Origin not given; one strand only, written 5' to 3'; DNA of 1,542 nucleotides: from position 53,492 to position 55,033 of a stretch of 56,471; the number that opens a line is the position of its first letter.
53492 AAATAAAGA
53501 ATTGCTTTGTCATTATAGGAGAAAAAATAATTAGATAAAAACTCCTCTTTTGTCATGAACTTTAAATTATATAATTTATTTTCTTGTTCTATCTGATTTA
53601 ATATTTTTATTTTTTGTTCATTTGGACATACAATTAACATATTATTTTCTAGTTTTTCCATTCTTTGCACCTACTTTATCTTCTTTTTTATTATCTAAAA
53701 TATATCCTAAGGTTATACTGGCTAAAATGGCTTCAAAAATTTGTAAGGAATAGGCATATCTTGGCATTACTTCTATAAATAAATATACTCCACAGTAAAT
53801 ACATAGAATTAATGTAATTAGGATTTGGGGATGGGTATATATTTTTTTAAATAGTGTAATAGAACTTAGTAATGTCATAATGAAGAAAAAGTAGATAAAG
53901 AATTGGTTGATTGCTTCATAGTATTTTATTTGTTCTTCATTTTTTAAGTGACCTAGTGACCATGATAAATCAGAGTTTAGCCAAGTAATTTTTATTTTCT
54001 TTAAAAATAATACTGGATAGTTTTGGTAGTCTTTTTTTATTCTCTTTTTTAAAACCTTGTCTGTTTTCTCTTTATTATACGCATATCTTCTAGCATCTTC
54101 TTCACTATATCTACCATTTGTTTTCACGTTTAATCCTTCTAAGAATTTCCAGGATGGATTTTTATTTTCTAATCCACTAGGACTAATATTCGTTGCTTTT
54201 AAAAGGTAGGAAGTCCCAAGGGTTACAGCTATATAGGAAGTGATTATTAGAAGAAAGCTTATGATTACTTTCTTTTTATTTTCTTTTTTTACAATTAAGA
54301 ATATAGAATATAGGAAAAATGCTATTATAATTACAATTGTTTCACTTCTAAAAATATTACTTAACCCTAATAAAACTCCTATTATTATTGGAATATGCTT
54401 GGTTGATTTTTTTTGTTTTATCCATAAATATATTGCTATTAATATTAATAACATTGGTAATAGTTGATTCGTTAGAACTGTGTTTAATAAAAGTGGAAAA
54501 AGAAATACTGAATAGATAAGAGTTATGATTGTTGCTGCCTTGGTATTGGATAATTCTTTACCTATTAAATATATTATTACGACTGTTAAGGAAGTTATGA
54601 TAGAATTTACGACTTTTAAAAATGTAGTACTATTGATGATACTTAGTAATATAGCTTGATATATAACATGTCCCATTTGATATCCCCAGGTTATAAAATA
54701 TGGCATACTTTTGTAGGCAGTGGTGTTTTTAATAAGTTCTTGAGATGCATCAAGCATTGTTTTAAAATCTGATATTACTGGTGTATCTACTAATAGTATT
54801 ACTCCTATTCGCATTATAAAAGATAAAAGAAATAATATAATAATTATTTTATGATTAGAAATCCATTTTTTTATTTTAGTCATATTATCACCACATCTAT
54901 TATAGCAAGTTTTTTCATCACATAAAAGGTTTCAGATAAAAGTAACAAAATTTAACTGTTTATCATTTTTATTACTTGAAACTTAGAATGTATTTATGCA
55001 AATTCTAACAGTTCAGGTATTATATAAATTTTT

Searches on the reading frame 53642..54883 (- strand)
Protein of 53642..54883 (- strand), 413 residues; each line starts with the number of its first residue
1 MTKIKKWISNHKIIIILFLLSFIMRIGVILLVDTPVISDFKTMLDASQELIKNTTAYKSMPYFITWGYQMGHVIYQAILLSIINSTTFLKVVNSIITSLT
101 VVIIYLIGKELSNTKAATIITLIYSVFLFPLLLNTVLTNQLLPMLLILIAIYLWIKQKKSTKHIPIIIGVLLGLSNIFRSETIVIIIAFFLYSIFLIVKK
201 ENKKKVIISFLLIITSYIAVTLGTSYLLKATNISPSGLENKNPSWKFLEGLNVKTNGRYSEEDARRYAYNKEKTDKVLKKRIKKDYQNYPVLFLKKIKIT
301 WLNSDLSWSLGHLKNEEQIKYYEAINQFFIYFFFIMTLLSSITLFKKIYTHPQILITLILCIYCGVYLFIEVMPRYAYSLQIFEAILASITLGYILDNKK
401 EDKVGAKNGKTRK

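Call 85: search_protein_families(library=pfam, proteins=[window:53642-54883:-], max_evalue=0.01)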
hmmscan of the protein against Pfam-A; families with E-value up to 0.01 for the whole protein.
window:53642-54883:- (413 aa): 2 families
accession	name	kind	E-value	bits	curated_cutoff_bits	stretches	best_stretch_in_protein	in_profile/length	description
PF13231.12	PMT_2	-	4.1e-08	34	26.1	1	79-214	13-150/160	Dolichyl-phosphate-mannose-protein mannosyltransferase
PF19992.4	DUF6427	-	1e-06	28.7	25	1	76-236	23-181/301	Family of unknown function (DUF6427)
